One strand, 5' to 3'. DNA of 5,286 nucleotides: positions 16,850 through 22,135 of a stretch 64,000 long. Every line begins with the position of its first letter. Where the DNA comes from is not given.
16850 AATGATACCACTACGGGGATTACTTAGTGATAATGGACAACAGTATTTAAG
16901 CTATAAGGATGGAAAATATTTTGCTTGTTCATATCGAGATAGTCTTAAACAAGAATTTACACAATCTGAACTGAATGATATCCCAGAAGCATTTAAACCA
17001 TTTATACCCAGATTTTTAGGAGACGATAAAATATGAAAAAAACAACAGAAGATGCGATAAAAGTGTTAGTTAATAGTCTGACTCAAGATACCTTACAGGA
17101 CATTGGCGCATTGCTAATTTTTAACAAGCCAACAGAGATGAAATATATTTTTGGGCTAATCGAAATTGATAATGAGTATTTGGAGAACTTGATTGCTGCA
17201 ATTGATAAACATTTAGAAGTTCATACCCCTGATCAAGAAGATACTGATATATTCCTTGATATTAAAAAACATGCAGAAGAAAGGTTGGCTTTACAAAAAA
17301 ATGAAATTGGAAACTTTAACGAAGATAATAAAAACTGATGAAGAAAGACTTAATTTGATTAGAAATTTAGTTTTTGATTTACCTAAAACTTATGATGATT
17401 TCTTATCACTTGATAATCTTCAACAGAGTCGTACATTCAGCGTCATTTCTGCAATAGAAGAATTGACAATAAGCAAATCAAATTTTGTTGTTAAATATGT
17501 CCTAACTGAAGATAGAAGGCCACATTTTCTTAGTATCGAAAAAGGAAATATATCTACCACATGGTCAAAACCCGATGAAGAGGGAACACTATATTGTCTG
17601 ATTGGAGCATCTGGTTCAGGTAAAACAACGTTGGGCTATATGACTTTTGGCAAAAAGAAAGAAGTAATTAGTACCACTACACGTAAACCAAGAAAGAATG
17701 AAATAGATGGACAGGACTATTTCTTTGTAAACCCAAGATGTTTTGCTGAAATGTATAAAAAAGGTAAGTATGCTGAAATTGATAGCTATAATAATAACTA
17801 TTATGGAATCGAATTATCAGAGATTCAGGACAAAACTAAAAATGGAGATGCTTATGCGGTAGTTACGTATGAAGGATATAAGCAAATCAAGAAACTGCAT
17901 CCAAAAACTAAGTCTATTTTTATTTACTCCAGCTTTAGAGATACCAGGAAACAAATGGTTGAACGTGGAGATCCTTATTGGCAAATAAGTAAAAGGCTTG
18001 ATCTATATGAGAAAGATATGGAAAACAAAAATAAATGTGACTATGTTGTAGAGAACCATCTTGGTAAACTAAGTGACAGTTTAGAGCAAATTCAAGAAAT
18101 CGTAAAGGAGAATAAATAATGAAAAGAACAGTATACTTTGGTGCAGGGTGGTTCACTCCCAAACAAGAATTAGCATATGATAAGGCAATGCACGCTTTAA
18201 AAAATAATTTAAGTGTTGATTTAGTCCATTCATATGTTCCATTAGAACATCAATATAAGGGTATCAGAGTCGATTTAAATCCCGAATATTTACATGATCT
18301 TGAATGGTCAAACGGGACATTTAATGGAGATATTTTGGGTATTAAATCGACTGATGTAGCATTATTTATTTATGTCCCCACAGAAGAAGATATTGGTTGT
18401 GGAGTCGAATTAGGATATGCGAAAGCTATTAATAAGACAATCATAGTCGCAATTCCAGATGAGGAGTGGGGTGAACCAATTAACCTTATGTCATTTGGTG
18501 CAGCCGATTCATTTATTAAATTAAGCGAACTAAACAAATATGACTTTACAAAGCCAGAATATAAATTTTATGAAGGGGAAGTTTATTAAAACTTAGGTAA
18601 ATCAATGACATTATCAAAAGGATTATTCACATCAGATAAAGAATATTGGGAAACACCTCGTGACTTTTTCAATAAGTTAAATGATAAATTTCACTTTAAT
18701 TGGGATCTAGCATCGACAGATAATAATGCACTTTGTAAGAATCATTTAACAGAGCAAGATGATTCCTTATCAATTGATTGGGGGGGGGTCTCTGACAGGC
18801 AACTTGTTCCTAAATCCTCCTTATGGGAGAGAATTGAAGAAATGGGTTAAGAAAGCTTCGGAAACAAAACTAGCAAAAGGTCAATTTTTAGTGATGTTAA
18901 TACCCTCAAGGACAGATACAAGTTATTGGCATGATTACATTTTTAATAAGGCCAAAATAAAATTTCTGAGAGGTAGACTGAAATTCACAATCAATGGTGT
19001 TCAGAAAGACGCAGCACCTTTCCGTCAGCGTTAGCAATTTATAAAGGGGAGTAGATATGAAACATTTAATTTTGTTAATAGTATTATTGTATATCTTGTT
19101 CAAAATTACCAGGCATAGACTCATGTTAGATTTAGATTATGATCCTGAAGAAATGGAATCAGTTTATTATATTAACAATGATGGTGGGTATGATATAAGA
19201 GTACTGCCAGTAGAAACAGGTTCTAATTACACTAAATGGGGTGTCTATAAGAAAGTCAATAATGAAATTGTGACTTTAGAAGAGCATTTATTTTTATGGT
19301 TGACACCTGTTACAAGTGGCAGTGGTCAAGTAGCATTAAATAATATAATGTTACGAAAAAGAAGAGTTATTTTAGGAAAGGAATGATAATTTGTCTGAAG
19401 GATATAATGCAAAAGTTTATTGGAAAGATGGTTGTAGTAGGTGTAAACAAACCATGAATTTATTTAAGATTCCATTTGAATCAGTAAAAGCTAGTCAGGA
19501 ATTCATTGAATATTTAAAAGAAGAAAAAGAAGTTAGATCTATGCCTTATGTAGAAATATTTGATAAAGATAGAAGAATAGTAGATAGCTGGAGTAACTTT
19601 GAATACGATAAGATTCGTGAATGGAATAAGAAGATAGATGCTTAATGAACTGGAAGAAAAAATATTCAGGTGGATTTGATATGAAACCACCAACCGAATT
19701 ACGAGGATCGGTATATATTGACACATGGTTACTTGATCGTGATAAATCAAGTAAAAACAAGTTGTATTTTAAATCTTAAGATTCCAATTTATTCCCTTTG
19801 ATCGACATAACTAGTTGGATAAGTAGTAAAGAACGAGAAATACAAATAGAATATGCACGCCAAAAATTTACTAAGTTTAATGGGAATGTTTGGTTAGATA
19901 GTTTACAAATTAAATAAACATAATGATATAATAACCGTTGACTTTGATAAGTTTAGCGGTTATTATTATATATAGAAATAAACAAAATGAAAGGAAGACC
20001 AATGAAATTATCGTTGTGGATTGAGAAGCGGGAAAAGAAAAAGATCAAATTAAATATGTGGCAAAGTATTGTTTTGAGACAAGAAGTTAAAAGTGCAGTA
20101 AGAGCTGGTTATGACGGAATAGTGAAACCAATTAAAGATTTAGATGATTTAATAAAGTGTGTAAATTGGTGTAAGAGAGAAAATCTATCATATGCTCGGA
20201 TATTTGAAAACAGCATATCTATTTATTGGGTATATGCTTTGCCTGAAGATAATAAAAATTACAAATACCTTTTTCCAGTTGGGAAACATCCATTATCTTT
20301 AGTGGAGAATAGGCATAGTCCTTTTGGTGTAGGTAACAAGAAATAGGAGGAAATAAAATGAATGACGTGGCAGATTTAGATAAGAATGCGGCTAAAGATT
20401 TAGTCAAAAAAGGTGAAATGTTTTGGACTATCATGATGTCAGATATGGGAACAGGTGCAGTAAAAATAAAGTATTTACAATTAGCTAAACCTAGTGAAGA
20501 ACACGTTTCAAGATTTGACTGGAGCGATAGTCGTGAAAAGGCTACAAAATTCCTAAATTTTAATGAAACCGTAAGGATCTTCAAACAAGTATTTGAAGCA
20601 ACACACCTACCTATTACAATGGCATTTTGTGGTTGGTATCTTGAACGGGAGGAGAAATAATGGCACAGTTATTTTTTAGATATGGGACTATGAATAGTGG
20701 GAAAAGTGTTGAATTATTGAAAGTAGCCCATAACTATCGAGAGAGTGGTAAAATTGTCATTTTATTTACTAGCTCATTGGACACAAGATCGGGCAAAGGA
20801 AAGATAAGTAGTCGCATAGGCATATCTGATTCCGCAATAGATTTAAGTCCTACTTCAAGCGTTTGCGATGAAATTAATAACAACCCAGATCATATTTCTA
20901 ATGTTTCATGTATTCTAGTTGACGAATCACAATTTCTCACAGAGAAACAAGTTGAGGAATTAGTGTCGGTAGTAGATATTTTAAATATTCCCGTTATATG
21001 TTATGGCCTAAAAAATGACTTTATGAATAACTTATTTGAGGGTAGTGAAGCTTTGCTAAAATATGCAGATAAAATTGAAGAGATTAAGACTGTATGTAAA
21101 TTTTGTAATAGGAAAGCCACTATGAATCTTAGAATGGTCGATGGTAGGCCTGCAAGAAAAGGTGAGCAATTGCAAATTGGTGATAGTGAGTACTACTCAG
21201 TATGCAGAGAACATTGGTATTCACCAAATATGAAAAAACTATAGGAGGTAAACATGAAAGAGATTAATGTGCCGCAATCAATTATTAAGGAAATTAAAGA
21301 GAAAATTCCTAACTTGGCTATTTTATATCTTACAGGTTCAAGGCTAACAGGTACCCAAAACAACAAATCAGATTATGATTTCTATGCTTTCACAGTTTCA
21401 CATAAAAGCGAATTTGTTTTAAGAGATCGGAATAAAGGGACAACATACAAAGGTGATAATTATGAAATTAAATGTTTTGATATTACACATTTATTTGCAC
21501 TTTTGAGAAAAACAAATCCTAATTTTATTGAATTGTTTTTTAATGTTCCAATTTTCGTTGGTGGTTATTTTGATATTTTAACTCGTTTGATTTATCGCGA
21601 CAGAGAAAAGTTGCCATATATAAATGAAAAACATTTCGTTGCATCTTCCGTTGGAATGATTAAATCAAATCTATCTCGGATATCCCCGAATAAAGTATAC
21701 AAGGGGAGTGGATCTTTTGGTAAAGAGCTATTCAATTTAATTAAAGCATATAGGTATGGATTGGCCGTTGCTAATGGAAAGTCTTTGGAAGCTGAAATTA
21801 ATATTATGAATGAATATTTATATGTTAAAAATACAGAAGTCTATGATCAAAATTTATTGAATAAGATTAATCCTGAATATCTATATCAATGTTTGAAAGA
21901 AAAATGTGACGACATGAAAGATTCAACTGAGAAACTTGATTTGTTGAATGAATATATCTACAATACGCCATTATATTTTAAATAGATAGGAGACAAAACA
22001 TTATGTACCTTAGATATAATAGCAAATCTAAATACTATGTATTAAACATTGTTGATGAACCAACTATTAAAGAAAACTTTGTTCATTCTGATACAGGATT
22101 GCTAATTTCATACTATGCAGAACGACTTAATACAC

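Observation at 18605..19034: Dam-family adenine methyltransferase split by a 9-G homopolymer (18780-18788), a candidate slippage or phase-variable switch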

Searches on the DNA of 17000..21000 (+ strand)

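Call 32: search_dna_similar(query=window:17000-21000:+, collection=plasmids, mode=near, max_rows=10)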
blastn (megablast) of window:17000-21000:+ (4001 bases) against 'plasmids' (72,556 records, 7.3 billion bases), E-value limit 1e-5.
No match.

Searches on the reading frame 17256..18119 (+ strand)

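Call 18: search_protein_families(library=phrogs, proteins=[window:17256-18119:+], max_evalue=0.00001)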
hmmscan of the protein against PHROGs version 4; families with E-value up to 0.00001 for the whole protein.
window:17256-18119:+ (287 aa): 1 family
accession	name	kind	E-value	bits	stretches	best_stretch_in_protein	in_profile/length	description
phrog_1815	-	other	7.1e-34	118.8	1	111-284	4-187/197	guanylate kinase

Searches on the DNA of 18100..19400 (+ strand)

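Call 4: search_dna_similar(query=window:18100-19400:+, collection=phages, mode=near, max_rows=40)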
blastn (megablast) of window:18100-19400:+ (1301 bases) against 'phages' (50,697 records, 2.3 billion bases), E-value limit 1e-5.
Records with a match: 11; places in all: 11; records where one place covers at least 80% of the query: 0.
Best place of each record, by identity: 80-90% 11.
By first word of the organism name: Staphylococcus 11.
By host as written in the record: Staphylococcus aureus 4; - 4; Staphylococcus aureus NY940 1; Staphylococcus aureus SH100 1; Staphylococcus aureus USA300-BKV 1.
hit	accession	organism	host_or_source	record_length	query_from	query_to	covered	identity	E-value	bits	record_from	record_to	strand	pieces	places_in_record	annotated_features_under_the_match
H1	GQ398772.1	Staphylococcus phage P954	Staphylococcus aureus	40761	798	853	4%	89.3%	1e-9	71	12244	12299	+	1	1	DNA methyltransferase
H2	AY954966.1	Staphylococcus phage 88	-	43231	798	853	4%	89.3%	1e-9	71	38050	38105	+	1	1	ORF034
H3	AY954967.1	Staphylococcus phage 92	-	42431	798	853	4%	89.3%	1e-9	71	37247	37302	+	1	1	ORF032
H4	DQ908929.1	Staphylococcus phage 80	-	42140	798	853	4%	89.3%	1e-9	71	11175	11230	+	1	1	dam: DNA N-6-adenine-methyltransferase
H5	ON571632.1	Staphylococcus phage Sushi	Staphylococcus aureus NY940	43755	798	853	4%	89.3%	1e-9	71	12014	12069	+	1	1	DNA modification methyltransferase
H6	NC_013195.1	Staphylococcus phage P954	Staphylococcus aureus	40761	798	853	4%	89.3%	1e-9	71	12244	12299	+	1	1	DNA methyltransferase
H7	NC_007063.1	Staphylococcus phage 88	Staphylococcus aureus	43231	798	853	4%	89.3%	1e-9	71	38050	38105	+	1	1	DNA methyltransferase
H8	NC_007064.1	Staphylococcus phage 92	Staphylococcus aureus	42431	798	853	4%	89.3%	1e-9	71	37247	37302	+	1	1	DNA methyltransferase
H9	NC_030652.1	Staphylococcus phage 80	-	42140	798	853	4%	89.3%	1e-9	71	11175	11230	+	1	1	dam: DNA methyltransferase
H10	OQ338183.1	Staphylococcus phage HMGUsa1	Staphylococcus aureus SH100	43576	798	853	4%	89.3%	1e-9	71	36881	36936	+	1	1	DNA methyltransferase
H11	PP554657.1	Staphylococcus phage mosaic phi11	Staphylococcus aureus USA300-BKV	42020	798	853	4%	89.3%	1e-9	71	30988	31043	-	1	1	DNA methyltransferase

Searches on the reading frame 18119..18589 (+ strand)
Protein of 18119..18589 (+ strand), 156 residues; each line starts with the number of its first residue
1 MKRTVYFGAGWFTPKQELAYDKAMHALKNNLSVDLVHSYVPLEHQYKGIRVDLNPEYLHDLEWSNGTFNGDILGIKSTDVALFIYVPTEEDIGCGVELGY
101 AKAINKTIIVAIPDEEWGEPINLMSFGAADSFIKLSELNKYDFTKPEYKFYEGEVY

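Call 27: find_encoding_contigs(protein=window:18119-18589:+, flank=5000, max_places=10)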
Protein window:18119-18589:+ (156 aa): 2 contigs read that carry it; 1 place shown.
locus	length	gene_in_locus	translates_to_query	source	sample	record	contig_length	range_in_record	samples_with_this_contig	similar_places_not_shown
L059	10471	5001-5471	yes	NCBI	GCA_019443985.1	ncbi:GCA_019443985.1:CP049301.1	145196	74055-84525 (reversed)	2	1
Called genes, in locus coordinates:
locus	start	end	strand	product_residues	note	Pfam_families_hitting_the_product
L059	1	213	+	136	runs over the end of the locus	-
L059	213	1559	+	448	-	PF01068:DNA_ligase_A_M, PF09414:RNA_ligase (weak), PF14743:DNA_ligase_OB_2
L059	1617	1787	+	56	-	-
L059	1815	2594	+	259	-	PF01555:N6_N4_Mtase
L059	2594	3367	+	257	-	PF01555:N6_N4_Mtase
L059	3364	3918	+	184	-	-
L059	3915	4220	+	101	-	-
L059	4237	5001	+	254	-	PF00625:Guanylate_kin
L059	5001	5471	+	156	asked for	PF05014:Nuc_deoxyrib_tr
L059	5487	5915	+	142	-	PF05869:Dam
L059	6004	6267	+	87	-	-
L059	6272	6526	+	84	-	-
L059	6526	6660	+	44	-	-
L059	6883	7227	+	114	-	-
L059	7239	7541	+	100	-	-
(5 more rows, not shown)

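Call 34: list_cluster_members(proteins=[window:18119-18589:+, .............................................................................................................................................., window:18605-18850:+, window:20660-21244:+, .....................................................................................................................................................])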
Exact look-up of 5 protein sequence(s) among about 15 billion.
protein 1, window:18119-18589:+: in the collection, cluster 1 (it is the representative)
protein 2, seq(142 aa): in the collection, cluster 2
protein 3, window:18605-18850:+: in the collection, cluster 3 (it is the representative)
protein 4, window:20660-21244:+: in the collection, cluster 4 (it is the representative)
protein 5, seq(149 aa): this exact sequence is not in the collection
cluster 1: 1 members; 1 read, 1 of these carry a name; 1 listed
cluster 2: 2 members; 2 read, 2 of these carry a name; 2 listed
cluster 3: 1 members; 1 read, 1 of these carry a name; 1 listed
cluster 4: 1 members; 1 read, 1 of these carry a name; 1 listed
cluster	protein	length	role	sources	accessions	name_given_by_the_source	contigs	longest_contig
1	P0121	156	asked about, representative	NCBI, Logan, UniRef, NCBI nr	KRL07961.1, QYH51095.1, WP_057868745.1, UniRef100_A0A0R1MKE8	nucleoside 2-deoxyribosyltransferase [Liquorilactobacillus hordei] | Nucleoside deoxyribosyltransferase n=1 Tax=Liquorilactobacillus hordei DSM 19519 ...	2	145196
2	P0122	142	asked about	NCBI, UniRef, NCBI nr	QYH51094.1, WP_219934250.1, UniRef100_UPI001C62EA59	phage N-6-adenine-methyltransferase [Liquorilactobacillus hordei] | phage N-6-adenine-methyltransferase n=1 Tax=Liquorilactobacillus hordei TaxID=468911 ...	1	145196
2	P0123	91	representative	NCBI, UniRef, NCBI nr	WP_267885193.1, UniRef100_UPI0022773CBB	DNA N-6-adenine-methyltransferase [Liquorilactobacillus hordei] | DNA N-6-adenine-methyltransferase n=1 Tax=Liquorilactobacillus hordei TaxID=468911 ...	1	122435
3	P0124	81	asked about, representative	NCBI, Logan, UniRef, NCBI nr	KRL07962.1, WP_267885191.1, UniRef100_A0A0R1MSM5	DNA N-6-adenine-methyltransferase [Liquorilactobacillus hordei] | Uncharacterized protein n=1 Tax=Liquorilactobacillus hordei DSM 19519 TaxID=1423759 ...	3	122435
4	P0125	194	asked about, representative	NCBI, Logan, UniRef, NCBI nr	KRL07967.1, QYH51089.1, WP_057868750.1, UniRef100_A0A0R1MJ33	thymidine kinase [Liquorilactobacillus hordei] | Thymidine kinase n=1 Tax=Liquorilactobacillus hordei DSM 19519 TaxID=1423759 ...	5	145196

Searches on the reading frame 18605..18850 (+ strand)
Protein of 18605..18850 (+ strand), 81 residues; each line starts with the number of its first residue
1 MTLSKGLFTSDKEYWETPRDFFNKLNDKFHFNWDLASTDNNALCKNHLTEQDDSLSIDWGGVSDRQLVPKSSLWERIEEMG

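Call 6: search_protein_families(library=pfam, proteins=[window:18605-18847:+], max_evalue=0.01)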
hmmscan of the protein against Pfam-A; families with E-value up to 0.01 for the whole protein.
seq(81 aa): 1 family
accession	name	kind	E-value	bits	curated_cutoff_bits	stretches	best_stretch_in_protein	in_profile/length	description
PF05869.16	Dam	-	4.8e-12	46.3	28.1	1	9-62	6-60/169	DNA N-6-adenine-methyltransferase (Dam)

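Call 26: find_encoding_contigs(protein=window:18605-18850:+, flank=5000, max_places=10)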
Protein window:18605-18850:+ (81 aa): 4 contigs read that carry it; 3 places shown.
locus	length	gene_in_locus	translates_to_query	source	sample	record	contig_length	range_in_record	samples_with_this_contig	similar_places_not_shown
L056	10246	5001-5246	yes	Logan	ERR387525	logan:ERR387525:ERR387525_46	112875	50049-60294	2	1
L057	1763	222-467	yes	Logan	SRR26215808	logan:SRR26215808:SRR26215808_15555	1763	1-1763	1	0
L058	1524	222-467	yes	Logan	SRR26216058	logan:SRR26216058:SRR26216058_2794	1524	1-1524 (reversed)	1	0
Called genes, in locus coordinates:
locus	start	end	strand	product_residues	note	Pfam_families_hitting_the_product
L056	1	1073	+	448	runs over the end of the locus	PF01068:DNA_ligase_A_M, PF09414:RNA_ligase (weak), PF14743:DNA_ligase_OB_2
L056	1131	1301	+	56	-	-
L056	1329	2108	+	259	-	PF01555:N6_N4_Mtase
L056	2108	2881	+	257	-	PF01555:N6_N4_Mtase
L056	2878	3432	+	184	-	-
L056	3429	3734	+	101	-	-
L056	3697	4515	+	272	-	PF00625:Guanylate_kin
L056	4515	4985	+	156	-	PF05014:Nuc_deoxyrib_tr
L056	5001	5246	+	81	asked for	PF05869:Dam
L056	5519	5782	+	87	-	-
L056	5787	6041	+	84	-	-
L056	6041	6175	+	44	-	-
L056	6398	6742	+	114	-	-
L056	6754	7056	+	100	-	-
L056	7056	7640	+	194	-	PF00265:TK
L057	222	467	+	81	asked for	PF05869:Dam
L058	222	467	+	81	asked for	PF05869:Dam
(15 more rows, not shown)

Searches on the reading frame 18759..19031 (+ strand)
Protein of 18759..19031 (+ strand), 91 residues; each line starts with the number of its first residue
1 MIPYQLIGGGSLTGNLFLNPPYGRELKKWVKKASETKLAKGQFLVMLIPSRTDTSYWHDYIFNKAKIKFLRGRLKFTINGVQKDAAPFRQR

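Call 6: search_protein_families(library=pfam, proteins=[window:18759-19031:+], max_evalue=0.01)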
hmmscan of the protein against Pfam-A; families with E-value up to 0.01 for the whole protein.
seq(91 aa): 1 family
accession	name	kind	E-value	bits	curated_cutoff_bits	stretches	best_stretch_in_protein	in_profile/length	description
PF05869.16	Dam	-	4.6e-12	46.4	28.1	1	13-83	60-130/169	DNA N-6-adenine-methyltransferase (Dam)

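Call 65: list_cluster_members(proteins=[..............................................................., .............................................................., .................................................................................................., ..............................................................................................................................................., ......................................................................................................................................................, window:18759-19031:+])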
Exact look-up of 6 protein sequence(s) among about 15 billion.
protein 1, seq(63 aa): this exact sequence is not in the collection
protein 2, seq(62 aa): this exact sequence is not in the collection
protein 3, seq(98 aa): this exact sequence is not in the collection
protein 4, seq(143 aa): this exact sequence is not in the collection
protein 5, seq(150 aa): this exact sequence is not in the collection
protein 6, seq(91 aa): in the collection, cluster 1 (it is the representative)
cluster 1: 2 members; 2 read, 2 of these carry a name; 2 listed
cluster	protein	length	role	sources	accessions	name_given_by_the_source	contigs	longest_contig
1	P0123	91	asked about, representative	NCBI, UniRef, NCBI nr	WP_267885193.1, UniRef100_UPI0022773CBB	DNA N-6-adenine-methyltransferase [Liquorilactobacillus hordei] | DNA N-6-adenine-methyltransferase n=1 Tax=Liquorilactobacillus hordei TaxID=468911 ...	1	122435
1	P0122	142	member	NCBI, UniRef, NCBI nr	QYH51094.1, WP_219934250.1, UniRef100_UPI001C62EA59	phage N-6-adenine-methyltransferase [Liquorilactobacillus hordei] | phage N-6-adenine-methyltransferase n=1 Tax=Liquorilactobacillus hordei TaxID=468911 ...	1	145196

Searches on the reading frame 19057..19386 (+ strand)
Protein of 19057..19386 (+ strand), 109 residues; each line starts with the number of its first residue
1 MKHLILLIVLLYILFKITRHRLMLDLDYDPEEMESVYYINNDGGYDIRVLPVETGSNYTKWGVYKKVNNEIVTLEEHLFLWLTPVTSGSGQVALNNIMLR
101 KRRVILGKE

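Call 28: find_encoding_contigs(protein=window:19057-19386:+, flank=5000, max_places=10)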
Protein window:19057-19386:+ (109 aa): no gene with exactly this product is on record in the collection.

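Call 61: search_protein_families(library=pfam, proteins=[window:19057-19386:+], max_evalue=0.001)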
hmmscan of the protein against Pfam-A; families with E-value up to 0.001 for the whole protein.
window:19057-19386:+ (109 aa): 0 families

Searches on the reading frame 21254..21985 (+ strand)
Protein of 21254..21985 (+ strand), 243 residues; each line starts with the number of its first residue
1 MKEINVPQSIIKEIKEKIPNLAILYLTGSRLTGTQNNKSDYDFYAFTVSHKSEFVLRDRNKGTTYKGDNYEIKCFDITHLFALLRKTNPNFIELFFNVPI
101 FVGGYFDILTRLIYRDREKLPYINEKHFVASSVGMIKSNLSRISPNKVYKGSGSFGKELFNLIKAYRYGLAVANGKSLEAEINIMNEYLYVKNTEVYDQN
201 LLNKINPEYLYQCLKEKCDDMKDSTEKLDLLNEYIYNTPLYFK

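Call 61: search_protein_families(library=pfam, proteins=[window:21254-21985:+], max_evalue=0.001)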
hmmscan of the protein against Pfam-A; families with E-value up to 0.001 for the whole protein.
window:21254-21985:+ (243 aa): 3 families
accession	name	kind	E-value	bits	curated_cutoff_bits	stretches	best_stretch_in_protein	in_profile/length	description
PF10127.15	RlaP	-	2.9e-06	27.6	23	1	21-163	18-148/249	RNA repair pathway DNA polymerase beta family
PF18765.7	Polbeta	-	9.9e-06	26.1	26.9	1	11-50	3-42/93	Polymerase beta, Nucleotidyltransferase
PF01909.29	NTP_transf_2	-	9.2e-05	23.2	21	1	10-59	4-52/93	Nucleotidyltransferase domain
